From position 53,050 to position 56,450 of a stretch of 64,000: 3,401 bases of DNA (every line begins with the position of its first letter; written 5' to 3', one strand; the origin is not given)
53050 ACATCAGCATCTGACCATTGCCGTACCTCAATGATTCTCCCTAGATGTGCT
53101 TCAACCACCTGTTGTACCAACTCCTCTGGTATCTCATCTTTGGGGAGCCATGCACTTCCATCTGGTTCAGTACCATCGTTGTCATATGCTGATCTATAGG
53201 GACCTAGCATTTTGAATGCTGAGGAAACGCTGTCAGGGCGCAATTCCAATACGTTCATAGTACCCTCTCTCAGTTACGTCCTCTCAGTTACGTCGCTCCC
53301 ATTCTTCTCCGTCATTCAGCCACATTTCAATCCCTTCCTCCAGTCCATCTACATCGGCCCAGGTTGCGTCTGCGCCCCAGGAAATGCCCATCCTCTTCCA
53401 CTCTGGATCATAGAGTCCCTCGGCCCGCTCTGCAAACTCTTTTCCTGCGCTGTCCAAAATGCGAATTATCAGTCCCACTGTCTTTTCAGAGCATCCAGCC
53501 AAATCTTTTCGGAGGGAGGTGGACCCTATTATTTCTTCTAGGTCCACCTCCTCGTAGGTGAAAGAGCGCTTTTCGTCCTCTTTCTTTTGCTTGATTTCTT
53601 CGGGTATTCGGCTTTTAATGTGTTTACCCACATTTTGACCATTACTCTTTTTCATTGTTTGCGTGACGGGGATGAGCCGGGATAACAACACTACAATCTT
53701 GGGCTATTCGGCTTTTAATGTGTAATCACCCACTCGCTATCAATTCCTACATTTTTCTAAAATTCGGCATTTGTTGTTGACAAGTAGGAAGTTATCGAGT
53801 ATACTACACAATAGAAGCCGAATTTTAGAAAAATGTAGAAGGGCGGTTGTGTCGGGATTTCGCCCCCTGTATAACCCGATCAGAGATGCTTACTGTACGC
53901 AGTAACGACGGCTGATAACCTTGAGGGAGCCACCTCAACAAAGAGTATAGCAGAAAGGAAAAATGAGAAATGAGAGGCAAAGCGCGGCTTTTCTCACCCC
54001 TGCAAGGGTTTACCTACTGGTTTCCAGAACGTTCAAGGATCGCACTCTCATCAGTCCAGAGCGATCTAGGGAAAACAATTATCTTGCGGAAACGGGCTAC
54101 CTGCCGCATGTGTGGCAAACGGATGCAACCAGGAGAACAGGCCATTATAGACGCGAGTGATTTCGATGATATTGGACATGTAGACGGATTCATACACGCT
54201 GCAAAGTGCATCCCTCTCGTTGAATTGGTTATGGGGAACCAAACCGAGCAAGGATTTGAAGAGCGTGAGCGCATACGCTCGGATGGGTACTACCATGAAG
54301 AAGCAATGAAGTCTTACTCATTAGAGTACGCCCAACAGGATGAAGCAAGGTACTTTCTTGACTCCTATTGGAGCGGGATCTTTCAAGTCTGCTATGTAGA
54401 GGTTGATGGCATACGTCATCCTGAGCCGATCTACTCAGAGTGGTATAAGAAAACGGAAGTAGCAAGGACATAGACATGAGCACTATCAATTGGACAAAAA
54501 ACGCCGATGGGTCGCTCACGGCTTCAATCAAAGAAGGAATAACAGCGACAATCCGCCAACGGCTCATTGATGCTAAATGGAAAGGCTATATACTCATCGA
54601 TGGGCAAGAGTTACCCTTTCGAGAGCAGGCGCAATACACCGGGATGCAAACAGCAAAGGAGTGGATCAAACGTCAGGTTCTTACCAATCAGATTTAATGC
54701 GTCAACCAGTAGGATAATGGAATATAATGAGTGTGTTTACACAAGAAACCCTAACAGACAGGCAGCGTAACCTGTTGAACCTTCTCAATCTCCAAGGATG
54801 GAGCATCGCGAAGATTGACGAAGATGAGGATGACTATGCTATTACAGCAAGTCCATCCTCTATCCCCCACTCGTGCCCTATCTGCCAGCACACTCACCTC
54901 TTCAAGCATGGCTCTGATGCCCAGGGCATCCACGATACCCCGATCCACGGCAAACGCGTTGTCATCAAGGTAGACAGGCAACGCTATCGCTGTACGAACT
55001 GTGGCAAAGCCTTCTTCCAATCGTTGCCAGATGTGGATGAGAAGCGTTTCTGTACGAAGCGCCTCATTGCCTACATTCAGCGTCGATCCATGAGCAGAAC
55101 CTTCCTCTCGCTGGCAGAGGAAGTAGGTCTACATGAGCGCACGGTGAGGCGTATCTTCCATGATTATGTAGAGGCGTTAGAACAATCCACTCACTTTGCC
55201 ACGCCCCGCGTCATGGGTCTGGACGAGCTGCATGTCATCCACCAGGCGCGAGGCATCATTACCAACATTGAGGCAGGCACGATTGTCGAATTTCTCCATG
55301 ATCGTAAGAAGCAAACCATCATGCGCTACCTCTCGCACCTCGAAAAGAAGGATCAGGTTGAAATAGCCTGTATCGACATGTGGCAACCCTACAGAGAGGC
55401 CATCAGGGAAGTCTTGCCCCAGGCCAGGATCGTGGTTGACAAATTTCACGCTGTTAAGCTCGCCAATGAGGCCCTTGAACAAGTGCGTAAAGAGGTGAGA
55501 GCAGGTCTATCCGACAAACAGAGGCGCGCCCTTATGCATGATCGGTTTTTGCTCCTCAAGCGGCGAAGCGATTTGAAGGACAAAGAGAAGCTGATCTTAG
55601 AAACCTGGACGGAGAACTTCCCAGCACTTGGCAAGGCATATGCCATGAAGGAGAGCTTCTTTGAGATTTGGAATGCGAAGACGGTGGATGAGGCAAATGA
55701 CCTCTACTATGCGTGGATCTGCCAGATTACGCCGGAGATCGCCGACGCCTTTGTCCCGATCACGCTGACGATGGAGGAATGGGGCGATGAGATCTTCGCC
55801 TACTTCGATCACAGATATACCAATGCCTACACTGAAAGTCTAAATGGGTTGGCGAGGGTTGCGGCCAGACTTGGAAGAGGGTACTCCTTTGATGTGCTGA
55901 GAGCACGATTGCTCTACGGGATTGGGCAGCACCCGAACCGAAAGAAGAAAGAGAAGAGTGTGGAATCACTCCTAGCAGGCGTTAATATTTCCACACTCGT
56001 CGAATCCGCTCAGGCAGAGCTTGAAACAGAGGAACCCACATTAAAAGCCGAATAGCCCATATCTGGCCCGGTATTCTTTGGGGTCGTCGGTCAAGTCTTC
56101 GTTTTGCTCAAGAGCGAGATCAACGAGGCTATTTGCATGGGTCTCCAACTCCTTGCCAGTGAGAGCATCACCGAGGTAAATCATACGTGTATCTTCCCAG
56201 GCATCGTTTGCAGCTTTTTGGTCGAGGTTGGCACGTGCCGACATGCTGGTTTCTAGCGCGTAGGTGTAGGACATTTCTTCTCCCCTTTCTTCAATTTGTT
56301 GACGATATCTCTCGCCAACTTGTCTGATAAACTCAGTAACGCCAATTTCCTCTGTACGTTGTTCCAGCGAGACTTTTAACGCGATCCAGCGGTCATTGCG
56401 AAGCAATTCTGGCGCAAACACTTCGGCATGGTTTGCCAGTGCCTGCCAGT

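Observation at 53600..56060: ISL3-family IS enlarged by passenger ORFs with their own operator-flanked consensus promoter, plus a solo IR nearby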

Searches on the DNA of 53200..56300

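Call 42: search_rna_families(source=window, start=53200, end=56300, threshold=evalue, max_evalue=1)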
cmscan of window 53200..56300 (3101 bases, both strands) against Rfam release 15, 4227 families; matches with E-value up to 1: 2.
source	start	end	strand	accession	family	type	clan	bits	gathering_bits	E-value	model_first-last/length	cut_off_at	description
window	53745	53839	-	RF04202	MIR5380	Gene; miRNA;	-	29.3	150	0.0054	33-106/137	no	MIR5380 microRNA precursor family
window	53747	53838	+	RF03664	MIR6288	Gene; miRNA;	-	28.1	74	0.01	1-92/92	no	MIR6288 microRNA precursor family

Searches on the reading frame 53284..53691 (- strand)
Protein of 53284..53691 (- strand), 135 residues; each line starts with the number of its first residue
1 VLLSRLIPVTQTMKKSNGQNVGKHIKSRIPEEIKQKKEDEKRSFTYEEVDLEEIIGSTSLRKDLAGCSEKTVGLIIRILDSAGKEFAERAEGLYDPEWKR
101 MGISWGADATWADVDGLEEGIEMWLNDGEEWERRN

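Call 4: search_protein_families(library=pfam, proteins=[window:53284-53691:-], max_evalue=0.1)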
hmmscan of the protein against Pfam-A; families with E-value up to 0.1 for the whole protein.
window:53284-53691:- (135 aa): 1 family
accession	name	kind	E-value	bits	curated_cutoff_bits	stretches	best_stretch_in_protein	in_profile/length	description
PF07956.16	DUF1690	-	0.045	14.6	29.7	1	14-90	24-99/139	Protein of Unknown function (DUF1690)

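Call 50: find_homologous_proteins(query=window:53284-53691:-, max_evalue=0.001)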
Query window:53284-53691:- (135 aa): 12 proteins with E <= 0.001 among 20 candidates.
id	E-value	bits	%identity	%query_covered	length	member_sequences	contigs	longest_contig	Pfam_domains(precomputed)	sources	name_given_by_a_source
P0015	8.9e-75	267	100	91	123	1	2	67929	-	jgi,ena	-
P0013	5.8e-41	157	75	78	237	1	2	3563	-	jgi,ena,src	-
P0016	2.2e-20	91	51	71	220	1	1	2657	-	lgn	-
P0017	1.7e-18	85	47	70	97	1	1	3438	-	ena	-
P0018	4.0e-18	83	48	70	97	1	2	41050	-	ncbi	-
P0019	1.3e-17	82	52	70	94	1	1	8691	-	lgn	-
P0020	1.5e-17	82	49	70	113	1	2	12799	-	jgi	jgi:hypothetical protein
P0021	2.6e-17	81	47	71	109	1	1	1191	-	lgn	-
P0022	2.0e-16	78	48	70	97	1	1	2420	-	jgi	jgi:hypothetical protein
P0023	1.5e-15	75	51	68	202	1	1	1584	-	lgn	-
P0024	2.0e-15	75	44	70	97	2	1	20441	-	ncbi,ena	-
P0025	1.2e-13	69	42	72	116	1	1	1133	-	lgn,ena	-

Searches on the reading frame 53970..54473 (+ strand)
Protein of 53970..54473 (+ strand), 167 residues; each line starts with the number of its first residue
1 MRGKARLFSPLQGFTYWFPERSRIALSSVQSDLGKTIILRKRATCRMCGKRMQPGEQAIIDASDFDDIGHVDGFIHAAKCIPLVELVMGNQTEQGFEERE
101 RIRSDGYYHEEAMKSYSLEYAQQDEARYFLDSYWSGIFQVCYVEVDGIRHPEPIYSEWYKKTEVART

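Call 4: search_protein_families(library=pfam, proteins=[window:53970-54473:+], max_evalue=0.1)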
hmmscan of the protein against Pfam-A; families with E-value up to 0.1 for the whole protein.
window:53970-54473:+ (167 aa): 0 families

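Call 7: find_encoding_contigs(protein=window:53970-54473:+, flank=6000, max_places=10)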
Protein window:53970-54473:+ (167 aa): 3 contigs read that carry it; 1 place shown.
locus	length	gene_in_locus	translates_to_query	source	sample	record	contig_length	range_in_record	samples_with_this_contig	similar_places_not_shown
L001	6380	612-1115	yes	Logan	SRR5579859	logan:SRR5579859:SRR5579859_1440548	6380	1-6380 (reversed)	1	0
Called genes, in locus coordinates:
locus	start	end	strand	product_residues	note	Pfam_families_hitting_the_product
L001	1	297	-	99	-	?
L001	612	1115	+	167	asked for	-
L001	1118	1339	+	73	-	-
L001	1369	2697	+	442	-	PF14690:Zn_ribbon_ISL3, PF13542:HTH_Tnp_ISL3, PF01610:DDE_Tnp_ISL3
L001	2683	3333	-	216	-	-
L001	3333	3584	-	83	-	-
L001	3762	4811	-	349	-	-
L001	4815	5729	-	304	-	PF01145:Band_7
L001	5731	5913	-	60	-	-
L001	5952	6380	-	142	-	?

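Call 9: find_homologous_proteins(query=window:53970-54473:+, max_evalue=0.001)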
Query window:53970-54473:+ (167 aa): 3 proteins with E <= 0.001 among 9 candidates.
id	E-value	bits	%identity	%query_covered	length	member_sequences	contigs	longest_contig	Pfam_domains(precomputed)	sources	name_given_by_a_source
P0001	2.8e-110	384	100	100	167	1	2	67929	-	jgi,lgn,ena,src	-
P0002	1.1e-41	161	49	95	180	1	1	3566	-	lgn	-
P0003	1.1e-32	131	46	92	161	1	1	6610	-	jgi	-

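Call 10: find_encoding_contigs(protein=P0002, flank=6000)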
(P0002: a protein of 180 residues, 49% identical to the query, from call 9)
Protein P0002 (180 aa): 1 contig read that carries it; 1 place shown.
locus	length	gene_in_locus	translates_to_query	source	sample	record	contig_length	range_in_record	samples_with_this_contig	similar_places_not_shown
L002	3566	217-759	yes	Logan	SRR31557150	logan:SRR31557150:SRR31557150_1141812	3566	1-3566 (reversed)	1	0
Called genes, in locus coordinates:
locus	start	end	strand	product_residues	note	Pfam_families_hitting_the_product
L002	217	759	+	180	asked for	-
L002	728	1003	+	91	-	-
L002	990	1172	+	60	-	-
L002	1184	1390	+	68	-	-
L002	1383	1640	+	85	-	-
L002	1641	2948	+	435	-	PF14690:Zn_ribbon_ISL3, PF13542:HTH_Tnp_ISL3, PF01610:DDE_Tnp_ISL3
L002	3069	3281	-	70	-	-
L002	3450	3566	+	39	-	?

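Call 11: find_encoding_contigs(protein=P0003, flank=6000)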
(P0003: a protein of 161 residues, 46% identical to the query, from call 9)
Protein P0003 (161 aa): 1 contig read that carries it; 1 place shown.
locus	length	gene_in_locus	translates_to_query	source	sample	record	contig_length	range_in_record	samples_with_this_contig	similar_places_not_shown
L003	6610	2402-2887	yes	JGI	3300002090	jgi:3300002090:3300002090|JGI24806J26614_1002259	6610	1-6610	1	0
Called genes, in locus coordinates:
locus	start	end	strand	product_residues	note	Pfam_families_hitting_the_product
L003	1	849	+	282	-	?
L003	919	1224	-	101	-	-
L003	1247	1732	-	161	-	PF11300:DUF3102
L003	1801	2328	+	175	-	-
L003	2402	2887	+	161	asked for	-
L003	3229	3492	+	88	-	-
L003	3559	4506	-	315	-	PF00753:Lactamase_B, PF19583:ODP, PF12706:Lactamase_B_2 (weak)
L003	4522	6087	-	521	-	PF00171:Aldedh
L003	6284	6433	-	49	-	-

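Call 30: search_protein_families(library=phrogs, proteins=[window:53970-54473:+, L002:728-1003:+, L002:990-1172:+, L002:1184-1390:+, L002:1383-1640:+], max_evalue=0.01)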
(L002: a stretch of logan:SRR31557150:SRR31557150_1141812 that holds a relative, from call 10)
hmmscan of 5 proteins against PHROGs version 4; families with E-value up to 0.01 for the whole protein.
window:53970-54473:+ (167 aa): 1 family
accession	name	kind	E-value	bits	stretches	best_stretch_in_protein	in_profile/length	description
phrog_19515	-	unknown function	0.00079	20.9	1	35-109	29-102/117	-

L002:728-1003:+ (91 aa): 0 families

L002:990-1172:+ (60 aa): 0 families

L002:1184-1390:+ (68 aa): 0 families

L002:1383-1640:+ (85 aa): 0 families

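Call 31: search_protein_families(library=pfam, proteins=[L002:728-1003:+, L002:990-1172:+, L002:1184-1390:+, L002:1383-1640:+], max_evalue=0.01)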
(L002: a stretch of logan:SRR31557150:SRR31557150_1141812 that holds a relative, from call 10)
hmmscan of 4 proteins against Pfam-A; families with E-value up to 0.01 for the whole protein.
L002:728-1003:+ (91 aa): 0 families

L002:990-1172:+ (60 aa): 0 families

L002:1184-1390:+ (68 aa): 0 families

L002:1383-1640:+ (85 aa): 0 families

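Call 64: predict_structure(alignment_id=A5)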
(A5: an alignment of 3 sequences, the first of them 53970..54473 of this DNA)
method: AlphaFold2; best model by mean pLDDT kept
length: 167 residues; sequences in the alignment: 3
mean_pLDDT: 63.4   pTM: 0.54
mean pLDDT of the five models: 63.4, 49.8, 45.9, 45.9, 45.6
residues with pLDDT >= 90: 6; 70-90: 74; 50-70: 39; < 50: 48
segments of 3 or more residues with pLDDT < 50: 1-30, 63-71, 106-113
pLDDT, mean of each block of 10 residues (from residue 1): 26 33 34 65 70 78 43 61 80 88 56 56 75 80 82 84 67
secondary structure, 60 per line:
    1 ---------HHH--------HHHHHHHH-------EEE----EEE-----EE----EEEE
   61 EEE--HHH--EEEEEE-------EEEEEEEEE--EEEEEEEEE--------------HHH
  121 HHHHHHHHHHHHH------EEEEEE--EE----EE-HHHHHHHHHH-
elements in order: H21-28 E36-38 E43-45 E57-63 E71-76 E84-92 E95-103 H118-133 E140-145 H157-166

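Call 66: search_protein_representatives(alignment_id=A5)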
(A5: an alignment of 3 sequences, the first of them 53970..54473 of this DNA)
Query: 3 sequences, 173 profile positions. Proteins with E-value up to 0.001 (for the whole library): 2; up to 1e-10: 1; up to 1e-30: 1. The best 2 are listed.
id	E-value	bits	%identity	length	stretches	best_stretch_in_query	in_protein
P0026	2.5e-77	275.0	-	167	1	1-167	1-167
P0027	5.3e-04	36.3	-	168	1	1-97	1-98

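Call 67: fold_search(model_id=the predicted structure, library=pdb)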
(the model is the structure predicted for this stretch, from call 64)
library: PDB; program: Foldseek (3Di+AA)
matches with E <= 10: 181; with E <= 0.001: 0
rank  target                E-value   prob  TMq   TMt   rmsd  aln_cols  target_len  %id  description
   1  8pv6_LB               6.4e-02  0.20  0.19  0.09  15.6       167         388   14  Chaetomium thermophilum pre-60S State 3 - post-5S rotation with Rix1 complex with Foot - composite structure (released 2023-11-15)
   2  8pv1_LB               6.8e-02  0.14  0.19  0.09  18.7       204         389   14  Chaetomium thermophilum pre-60S State 6 - pre-5S rotation - L1 intermediate - composite structure (released 2023-11-15)
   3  3odc_B                9.7e-02  1.00  0.22  0.36   1.8        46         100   17  Human PARP-1 zinc finger 2 (Zn2) bound to DNA (released 2011-01-12)
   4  8g0h_C                1.0e-01  0.97  0.20  0.16   3.0        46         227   24  Human PARP1 deltaV687-E688 bound to UKTT5 (compound 10) and to a DNA double strand break. (released 2024-02-07)
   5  8vvp_B                1.0e-01  0.20  0.21  0.10  16.4       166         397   17  Codon sampling state obtained from Anisomycin-treated mammalian ribosomes (released 2025-07-30)
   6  8etc_B                1.2e-01  0.18  0.20  0.10  16.2       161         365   16  Fkbp39 associated nascent 60S ribosome State 4 (released 2022-11-30)
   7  7s6h_C                1.4e-01  0.97  0.21  0.16   3.0        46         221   24  Human PARP1 deltaV687-E688 bound to NAD+ analog EB-47 and to a DNA double strand break. (released 2022-06-29)
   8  7s6h_A                1.4e-01  0.97  0.21  0.16   3.0        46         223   24  Human PARP1 deltaV687-E688 bound to NAD+ analog EB-47 and to a DNA double strand break. (released 2022-06-29)
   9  2n8a_MODEL_1_A        1.6e-01  0.99  0.22  0.17   1.8        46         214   17  1H, 13C and 15N chemical shift assignments and solution structure for PARP-1 F1F2 domains in complex with a DN (released 2015-12-02)
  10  8i9x_LB               1.6e-01  0.14  0.19  0.10  15.4       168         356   15  Cryo-EM structure of a Chaetomium thermophilum pre-60S ribosomal subunit - Ytm1-1 (released 2023-05-17)
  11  2dmj_MODEL_1_A        1.7e-01  0.93  0.22  0.33   2.9        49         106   24  Solution structure of the first zf-PARP domain of human Poly(ADP-ribose)polymerase-1 (released 2007-04-24)
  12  7s6m_A                1.8e-01  0.96  0.21  0.16   2.9        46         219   24  Human PARP1 deltaV687-E688 bound to a DNA double strand break. (released 2022-06-29)
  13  9kzu_LB               1.8e-01  0.12  0.19  0.10  18.2       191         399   12  Cryo-EM structure of the HCV IRES-dependently initiated CMV-stalled 80S ribosome (non-rotated state) in complexed wit (released 2025-12-03)
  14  6y57_LB               1.9e-01  0.13  0.21  0.10  17.9       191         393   14  Structure of human ribosome in hybrid-PRE state (released 2020-04-15)
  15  4opx_A                2.0e-01  0.94  0.21  0.16   3.0        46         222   24  Structure of Human PARP-1 bound to a DNA double strand break in complex with (2R)-5-fluoro-2-methyl-2,3-dihydro-1-benz (released 2014-07-02)
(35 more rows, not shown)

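Call 92: search_protein_families(library=ncbifam, proteins=[window:53970-54473:+], max_evalue=0.01)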
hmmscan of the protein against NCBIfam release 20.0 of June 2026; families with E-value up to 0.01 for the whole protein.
window:53970-54473:+ (167 aa): 0 families

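Call 93: search_protein_families(library=padloc, proteins=[window:53970-54473:+, L002:728-1003:+, L002:990-1172:+, L002:1184-1390:+, L002:1383-1640:+], max_evalue=0.01)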
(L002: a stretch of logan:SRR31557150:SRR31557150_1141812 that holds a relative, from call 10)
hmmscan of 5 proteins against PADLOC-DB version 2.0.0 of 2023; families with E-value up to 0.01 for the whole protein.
window:53970-54473:+ (167 aa): 0 families

L002:728-1003:+ (91 aa): 0 families

L002:990-1172:+ (60 aa): 0 families

L002:1184-1390:+ (68 aa): 0 families

L002:1383-1640:+ (85 aa): 0 families

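Call 121: search_solved_structures(query=A5, max_evalue=1)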
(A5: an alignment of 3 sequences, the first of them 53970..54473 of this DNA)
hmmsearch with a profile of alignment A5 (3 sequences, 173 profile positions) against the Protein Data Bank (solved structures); distinct sequences matched with E-value up to 1: 2.
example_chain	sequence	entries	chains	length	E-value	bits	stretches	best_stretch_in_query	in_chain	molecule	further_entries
9g6k_Lx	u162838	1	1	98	0.27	14.4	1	35-86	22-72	mL173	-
9i05_XD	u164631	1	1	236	0.72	13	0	36-86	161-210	mL158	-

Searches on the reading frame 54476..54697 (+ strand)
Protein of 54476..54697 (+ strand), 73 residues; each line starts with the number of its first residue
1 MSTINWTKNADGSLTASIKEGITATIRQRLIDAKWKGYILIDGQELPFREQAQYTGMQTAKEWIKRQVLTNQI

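Call 4: search_protein_families(library=pfam, proteins=[window:54476-54697:+], max_evalue=0.1)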
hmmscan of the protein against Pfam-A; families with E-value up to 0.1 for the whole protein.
window:54476-54697:+ (73 aa): 0 families

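Call 30: search_protein_families(library=phrogs, proteins=[window:54476-54697:+], max_evalue=0.01)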
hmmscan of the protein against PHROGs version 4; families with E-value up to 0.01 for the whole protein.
window:54476-54697:+ (73 aa): 0 families

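Call 92: search_protein_families(library=ncbifam, proteins=[window:54476-54697:+], max_evalue=0.01)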
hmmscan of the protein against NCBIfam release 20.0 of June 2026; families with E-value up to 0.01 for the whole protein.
window:54476-54697:+ (73 aa): 0 families

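Call 93: search_protein_families(library=padloc, proteins=[window:54476-54697:+], max_evalue=0.01)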
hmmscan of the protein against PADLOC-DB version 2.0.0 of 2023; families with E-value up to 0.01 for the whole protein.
window:54476-54697:+ (73 aa): 0 families

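Call 122: search_solved_structures(query=window:54476-54697:+, max_evalue=1)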
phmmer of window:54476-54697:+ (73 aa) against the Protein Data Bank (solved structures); distinct sequences matched with E-value up to 1: 0.
